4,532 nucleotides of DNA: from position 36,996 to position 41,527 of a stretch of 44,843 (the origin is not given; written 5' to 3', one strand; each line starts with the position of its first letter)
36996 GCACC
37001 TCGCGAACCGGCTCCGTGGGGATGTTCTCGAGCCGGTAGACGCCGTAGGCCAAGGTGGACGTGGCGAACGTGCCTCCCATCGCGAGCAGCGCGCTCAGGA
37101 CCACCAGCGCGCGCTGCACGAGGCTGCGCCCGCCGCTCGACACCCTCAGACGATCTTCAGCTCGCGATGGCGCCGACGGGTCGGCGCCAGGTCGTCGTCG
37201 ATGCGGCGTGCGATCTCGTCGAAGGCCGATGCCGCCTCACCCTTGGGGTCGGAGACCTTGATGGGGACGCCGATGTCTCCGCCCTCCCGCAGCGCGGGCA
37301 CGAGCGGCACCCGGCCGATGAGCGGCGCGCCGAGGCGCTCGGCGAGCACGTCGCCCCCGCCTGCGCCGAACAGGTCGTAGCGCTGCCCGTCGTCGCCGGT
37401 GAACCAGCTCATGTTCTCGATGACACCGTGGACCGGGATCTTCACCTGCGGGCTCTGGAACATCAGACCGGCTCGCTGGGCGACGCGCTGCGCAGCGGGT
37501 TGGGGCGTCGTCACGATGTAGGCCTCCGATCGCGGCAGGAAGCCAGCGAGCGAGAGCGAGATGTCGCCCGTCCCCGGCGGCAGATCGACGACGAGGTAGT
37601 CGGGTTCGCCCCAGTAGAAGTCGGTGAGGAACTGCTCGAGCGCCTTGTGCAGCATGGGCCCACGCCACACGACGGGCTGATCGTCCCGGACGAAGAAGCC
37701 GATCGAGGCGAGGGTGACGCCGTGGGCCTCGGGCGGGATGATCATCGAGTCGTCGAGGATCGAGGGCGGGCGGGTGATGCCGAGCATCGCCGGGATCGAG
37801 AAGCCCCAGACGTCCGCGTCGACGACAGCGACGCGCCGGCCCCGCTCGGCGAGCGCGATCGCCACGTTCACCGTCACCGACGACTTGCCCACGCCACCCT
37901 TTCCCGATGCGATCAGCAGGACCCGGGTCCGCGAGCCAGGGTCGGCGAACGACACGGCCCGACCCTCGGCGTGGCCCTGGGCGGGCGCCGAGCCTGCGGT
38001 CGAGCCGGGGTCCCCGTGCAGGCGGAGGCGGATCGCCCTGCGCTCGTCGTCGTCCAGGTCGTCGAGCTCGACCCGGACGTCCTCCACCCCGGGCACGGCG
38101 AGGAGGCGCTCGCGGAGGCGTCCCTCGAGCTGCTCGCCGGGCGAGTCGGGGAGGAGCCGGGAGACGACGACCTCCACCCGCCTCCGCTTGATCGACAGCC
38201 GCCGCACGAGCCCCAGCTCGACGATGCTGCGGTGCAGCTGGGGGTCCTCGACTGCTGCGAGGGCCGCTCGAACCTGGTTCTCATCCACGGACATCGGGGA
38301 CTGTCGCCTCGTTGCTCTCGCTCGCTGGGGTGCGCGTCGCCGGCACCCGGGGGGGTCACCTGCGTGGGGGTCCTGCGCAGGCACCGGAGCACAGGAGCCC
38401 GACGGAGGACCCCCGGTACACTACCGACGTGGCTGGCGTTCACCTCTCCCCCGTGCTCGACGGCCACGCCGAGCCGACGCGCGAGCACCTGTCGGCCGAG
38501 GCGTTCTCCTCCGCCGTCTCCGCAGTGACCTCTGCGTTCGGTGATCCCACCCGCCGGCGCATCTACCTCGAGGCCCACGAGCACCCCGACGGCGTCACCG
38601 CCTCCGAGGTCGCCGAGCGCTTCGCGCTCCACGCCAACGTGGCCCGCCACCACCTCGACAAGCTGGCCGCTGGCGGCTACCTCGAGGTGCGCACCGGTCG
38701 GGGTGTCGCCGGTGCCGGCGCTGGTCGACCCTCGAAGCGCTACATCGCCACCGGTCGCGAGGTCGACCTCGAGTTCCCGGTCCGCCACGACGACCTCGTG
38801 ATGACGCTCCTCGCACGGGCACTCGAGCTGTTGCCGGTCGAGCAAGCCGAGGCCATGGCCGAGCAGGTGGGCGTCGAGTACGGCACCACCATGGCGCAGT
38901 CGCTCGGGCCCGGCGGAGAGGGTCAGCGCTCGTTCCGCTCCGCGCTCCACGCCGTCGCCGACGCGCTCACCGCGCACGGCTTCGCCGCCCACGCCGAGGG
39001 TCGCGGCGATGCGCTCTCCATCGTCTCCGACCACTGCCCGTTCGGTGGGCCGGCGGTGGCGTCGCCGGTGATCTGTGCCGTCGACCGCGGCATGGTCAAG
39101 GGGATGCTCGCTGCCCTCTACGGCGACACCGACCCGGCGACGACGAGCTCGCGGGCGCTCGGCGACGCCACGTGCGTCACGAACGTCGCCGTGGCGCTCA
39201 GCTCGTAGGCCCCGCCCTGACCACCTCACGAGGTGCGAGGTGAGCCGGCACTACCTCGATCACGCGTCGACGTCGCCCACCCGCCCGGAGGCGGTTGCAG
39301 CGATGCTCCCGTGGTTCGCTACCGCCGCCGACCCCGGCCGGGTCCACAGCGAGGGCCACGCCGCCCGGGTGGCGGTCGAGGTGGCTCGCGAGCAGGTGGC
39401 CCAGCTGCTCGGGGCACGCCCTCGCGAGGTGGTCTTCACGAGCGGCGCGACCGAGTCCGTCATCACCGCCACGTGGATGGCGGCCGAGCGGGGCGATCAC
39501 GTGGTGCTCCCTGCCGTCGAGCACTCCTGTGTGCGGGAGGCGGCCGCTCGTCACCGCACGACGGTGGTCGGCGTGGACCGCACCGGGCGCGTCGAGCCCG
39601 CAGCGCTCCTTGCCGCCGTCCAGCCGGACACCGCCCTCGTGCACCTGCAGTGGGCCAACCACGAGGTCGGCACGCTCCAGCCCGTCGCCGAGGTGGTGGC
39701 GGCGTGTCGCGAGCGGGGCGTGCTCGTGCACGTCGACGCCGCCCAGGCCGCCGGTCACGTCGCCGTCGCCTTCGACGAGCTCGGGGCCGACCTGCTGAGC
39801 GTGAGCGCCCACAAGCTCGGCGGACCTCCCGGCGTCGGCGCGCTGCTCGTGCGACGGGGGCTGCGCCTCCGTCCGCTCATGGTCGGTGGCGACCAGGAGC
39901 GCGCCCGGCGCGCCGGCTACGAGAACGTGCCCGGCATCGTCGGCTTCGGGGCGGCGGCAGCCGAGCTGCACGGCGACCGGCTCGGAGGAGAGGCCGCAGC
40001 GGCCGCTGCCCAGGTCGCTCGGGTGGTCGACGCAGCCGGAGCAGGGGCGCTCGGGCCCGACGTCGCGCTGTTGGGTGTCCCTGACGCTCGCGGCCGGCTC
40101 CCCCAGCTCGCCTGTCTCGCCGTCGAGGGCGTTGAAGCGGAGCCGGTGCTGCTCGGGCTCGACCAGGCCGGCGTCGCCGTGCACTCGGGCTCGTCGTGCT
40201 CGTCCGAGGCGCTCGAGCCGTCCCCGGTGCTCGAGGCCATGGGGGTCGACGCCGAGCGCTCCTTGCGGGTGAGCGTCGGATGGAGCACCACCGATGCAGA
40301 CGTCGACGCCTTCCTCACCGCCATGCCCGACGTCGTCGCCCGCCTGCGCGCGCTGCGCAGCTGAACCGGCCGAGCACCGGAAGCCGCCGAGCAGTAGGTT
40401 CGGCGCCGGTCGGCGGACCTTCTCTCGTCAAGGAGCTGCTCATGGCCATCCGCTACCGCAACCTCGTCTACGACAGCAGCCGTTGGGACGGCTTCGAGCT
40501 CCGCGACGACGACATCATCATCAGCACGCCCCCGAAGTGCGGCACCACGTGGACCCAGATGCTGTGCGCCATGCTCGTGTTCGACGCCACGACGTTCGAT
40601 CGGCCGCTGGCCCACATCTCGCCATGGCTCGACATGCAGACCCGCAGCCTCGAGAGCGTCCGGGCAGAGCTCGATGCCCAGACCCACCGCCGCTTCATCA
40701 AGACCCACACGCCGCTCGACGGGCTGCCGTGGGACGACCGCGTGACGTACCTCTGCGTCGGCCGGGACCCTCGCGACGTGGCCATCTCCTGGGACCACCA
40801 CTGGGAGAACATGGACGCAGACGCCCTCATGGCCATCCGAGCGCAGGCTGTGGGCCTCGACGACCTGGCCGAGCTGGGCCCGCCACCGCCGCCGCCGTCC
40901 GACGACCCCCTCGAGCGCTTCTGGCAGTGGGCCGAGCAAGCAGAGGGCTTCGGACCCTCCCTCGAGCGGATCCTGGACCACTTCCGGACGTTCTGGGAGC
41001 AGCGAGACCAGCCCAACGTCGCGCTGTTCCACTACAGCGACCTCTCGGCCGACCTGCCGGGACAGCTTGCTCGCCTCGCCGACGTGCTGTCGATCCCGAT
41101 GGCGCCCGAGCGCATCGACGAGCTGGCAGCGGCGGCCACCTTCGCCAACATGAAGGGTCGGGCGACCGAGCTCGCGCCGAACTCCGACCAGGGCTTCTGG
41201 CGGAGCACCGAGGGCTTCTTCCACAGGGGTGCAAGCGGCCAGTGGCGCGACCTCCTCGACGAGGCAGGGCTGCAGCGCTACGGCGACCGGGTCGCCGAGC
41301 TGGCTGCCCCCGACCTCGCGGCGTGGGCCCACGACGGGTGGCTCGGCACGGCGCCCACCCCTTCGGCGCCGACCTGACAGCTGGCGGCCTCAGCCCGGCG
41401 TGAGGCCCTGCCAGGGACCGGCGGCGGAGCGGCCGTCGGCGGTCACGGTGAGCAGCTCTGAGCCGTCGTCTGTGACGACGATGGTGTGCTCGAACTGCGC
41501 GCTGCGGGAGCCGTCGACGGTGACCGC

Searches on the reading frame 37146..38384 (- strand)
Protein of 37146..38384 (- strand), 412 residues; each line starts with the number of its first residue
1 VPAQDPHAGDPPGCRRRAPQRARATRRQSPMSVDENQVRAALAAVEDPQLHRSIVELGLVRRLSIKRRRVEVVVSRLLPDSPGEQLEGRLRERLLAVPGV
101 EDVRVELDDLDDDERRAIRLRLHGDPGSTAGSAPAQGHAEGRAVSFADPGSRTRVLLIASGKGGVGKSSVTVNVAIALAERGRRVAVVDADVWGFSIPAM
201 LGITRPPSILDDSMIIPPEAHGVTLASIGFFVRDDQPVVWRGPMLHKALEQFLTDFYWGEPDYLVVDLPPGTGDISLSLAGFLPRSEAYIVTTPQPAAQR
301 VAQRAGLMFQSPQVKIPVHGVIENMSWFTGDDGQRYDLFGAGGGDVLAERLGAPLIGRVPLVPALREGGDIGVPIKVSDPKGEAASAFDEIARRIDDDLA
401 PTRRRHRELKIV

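Call 75: search_protein_families(library=pfam, proteins=[window:37146-38384:-], max_evalue=0.001)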
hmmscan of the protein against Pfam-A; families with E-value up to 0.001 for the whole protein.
window:37146-38384:- (412 aa): 7 families
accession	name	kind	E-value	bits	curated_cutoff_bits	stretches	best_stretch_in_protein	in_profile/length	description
PF10609.15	ParA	-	7.7e-81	271.6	27.1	1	154-395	4-245/246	NUBPL iron-transfer P-loop NTPase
PF01656.29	CbiA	-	8e-12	45.7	25.4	1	157-192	2-37/125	CobQ/CobB/MinD/ParA nucleotide binding domain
PF01883.24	FeS_assembly_P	-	2.1e-11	44.3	23.5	1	36-106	2-72/73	Iron-sulfur cluster assembly protein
PF13614.12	AAA_31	-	2.1e-08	34.8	27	1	154-192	2-40/177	AAA domain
PF00142.24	Fer4_NifH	-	5.1e-08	33.1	25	1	160-211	6-57/271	4Fe-4S iron sulfur cluster binding proteins, NifH/frxC family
PF09140.17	MipZ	-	1.2e-06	28.5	20.7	1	155-192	2-39/262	ATPase MipZ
PF02374.21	ArsA_ATPase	-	2.6e-05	24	24.3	1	157-191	4-38/305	Anion-transporting ATPase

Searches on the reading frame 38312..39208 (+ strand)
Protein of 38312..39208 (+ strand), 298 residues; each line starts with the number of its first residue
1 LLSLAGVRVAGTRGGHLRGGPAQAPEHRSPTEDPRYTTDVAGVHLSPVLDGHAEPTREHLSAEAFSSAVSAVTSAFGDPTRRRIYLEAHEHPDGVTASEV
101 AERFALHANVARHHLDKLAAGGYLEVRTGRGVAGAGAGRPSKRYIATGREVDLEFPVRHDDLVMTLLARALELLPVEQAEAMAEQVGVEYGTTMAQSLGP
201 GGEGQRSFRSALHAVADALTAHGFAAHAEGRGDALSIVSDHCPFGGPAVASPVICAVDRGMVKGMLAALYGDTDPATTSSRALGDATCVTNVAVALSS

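Call 75: search_protein_families(library=pfam, proteins=[window:38312-39208:+], max_evalue=0.001)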
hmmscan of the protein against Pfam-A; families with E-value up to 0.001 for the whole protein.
window:38312-39208:+ (298 aa): 3 families
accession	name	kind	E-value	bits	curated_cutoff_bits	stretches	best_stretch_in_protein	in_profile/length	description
PF12840.13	HTH_20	-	2.5e-10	40.6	27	1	77-126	2-50/51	Helix-turn-helix domain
PF16365.12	EutK_C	-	2.7e-06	27.7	27.5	1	90-127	10-47/52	Ethanolamine utilization protein EutK C-terminus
PF18546.6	MetOD1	-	0.00096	19.7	23.8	0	227-289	76-138/142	Methanogen output domain 1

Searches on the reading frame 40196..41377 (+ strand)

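Call 75: search_protein_families(library=pfam, proteins=[window:40196-41377:+], max_evalue=0.001)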
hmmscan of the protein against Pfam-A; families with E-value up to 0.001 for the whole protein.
window:40196-41377:+ (393 aa): 1 family
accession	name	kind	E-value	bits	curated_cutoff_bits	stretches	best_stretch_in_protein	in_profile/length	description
PF00685.33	Sulfotransfer_1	-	1.3e-44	152.9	22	1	104-362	1-243/255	Sulfotransferase domain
